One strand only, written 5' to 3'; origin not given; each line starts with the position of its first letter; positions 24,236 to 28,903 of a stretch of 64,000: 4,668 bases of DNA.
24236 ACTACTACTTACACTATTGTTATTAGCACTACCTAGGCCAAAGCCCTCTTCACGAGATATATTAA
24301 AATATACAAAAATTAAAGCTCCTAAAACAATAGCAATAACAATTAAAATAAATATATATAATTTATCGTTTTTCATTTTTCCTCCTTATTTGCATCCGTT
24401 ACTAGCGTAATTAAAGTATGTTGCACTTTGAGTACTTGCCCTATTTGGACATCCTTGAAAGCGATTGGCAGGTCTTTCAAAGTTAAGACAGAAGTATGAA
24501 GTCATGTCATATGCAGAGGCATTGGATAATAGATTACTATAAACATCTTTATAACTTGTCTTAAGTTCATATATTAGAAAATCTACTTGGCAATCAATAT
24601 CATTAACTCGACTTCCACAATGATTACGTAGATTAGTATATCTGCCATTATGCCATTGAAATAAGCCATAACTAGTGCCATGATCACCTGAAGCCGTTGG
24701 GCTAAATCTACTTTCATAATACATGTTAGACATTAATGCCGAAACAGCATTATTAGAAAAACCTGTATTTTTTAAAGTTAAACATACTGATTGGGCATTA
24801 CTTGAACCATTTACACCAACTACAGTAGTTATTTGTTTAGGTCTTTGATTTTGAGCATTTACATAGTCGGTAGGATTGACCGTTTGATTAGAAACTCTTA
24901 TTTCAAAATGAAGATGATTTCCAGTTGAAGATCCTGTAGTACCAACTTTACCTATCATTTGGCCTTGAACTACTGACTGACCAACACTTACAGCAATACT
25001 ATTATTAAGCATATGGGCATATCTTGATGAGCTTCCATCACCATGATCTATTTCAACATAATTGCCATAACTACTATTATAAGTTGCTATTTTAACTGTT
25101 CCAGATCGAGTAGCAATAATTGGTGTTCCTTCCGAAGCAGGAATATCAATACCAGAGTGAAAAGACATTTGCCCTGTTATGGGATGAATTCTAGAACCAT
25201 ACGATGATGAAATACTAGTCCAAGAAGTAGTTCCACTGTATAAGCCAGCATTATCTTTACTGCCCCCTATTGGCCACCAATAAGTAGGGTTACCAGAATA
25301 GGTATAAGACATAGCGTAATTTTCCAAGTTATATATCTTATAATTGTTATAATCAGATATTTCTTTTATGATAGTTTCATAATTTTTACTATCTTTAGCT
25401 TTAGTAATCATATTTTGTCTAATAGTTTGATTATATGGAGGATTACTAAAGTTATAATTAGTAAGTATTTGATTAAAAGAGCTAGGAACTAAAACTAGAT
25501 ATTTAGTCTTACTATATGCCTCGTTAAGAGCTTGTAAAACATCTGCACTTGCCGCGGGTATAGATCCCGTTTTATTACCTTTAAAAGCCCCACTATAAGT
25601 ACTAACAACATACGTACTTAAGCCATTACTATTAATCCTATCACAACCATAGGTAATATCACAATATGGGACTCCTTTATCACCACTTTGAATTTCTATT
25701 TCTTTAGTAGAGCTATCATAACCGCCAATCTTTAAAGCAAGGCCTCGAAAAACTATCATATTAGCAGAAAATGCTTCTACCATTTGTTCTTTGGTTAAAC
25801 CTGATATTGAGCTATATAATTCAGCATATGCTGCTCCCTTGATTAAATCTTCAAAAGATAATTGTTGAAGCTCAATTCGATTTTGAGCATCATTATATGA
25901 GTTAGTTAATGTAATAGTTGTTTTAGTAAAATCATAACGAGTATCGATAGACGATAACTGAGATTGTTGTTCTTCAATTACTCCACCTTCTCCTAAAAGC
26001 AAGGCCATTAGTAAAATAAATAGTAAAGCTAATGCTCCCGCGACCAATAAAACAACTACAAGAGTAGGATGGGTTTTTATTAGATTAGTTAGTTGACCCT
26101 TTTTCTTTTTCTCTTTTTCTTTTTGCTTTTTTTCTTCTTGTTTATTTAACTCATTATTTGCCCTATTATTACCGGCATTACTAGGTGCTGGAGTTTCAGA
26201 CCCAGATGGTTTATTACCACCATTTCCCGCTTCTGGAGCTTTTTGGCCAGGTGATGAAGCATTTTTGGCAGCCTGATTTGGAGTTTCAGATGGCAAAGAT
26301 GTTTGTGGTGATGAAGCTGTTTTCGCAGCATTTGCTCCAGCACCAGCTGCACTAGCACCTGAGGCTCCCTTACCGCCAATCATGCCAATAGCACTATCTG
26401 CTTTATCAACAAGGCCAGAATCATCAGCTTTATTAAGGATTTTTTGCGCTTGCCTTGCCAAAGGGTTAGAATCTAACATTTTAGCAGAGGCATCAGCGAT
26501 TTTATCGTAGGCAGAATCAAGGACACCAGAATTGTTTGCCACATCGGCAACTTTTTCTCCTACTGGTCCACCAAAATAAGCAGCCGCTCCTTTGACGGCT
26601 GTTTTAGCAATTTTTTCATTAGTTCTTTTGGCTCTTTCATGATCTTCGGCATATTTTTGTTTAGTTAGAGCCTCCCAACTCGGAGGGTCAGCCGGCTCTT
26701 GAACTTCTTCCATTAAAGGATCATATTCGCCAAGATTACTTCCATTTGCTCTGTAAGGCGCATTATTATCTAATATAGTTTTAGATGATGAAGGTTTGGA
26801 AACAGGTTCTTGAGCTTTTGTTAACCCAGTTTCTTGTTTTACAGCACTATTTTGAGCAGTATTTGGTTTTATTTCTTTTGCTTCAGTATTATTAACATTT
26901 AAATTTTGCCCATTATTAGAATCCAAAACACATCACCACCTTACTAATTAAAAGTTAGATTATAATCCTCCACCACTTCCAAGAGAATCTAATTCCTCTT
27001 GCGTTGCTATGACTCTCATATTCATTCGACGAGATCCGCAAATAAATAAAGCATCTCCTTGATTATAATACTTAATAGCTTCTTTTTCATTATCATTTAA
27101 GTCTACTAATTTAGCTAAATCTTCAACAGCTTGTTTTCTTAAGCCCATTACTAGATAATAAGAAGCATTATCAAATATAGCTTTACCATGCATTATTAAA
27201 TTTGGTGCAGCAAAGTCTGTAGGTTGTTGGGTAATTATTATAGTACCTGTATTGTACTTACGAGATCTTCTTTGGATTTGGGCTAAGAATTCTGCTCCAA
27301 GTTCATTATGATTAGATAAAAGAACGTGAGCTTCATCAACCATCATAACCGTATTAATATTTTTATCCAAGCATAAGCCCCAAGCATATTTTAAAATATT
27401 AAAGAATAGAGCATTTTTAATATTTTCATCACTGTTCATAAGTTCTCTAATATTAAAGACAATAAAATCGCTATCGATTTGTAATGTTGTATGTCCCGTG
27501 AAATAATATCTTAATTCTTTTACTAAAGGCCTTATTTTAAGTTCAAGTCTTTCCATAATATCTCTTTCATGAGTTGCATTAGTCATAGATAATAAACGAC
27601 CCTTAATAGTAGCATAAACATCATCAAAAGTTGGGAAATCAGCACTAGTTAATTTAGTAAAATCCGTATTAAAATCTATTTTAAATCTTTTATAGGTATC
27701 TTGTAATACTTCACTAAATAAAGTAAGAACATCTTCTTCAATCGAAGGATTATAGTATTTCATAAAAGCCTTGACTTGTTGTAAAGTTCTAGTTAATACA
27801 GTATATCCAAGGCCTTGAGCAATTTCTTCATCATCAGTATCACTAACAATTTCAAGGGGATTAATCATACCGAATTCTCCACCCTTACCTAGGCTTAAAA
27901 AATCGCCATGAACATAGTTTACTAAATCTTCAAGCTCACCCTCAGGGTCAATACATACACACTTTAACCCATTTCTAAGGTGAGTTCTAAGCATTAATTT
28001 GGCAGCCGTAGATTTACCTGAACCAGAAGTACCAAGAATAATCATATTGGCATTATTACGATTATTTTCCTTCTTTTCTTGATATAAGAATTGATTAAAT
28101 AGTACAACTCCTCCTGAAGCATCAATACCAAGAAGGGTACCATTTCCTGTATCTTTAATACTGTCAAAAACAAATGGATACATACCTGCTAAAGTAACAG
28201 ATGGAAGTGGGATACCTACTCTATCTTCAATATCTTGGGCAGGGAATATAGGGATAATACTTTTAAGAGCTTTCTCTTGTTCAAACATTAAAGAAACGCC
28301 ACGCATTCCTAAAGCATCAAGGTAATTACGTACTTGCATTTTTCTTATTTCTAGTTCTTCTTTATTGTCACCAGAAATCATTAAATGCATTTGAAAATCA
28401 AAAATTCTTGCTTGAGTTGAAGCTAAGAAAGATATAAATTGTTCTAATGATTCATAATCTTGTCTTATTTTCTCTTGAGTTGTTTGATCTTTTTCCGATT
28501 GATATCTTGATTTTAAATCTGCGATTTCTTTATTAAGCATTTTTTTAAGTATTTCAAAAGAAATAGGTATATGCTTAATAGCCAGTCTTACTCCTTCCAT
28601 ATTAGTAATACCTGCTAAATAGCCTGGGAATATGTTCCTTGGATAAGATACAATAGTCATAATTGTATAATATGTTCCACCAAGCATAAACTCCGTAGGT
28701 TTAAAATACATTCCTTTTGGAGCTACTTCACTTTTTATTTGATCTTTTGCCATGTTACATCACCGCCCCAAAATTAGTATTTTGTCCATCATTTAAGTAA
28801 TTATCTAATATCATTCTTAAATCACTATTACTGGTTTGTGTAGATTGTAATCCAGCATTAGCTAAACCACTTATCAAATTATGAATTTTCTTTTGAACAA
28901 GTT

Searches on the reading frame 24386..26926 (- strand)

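Call 29: search_protein_families(library=pfam, proteins=[window:24386-26926:-], max_evalue=0.0001)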
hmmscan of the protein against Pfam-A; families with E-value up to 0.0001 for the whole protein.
window:24386-26926:- (846 aa): 2 families
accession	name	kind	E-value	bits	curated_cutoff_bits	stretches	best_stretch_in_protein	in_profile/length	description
PF01551.29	Peptidase_M23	-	1.1e-32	112.6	28.7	1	589-685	2-96/96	Peptidase family M23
PF18013.6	Phage_lysozyme2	-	1.9e-28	99.9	28.2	1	710-831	2-131/140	Phage tail lysozyme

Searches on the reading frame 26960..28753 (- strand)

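Call 29: search_protein_families(library=pfam, proteins=[window:26960-28753:-], max_evalue=0.0001)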
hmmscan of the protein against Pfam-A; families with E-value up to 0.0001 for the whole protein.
window:26960-28753:- (597 aa): 6 families
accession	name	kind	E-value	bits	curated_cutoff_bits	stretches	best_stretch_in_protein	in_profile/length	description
PF19044.6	P-loop_TraG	-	8.7e-16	58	25.8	1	227-565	22-347/413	TraG P-loop domain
PF12846.13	AAA_10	-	7.6e-13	48.7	27.5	2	217-311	3-105/362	AAA-like domain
PF01935.23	DUF87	-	9.3e-07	29.6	23.2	1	239-278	28-68/220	Helicase HerA, central domain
PF00270.35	DEAD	-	4.8e-05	23.6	26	0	233-290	13-70/167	DEAD/DEAH box helicase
PF13401.12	AAA_22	-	6.3e-05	23.7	27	0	234-278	5-51/130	AAA domain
PF20720.3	nSTAND3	-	8.3e-05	22.8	27.2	0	224-278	7-61/155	Novel STAND NTPase 3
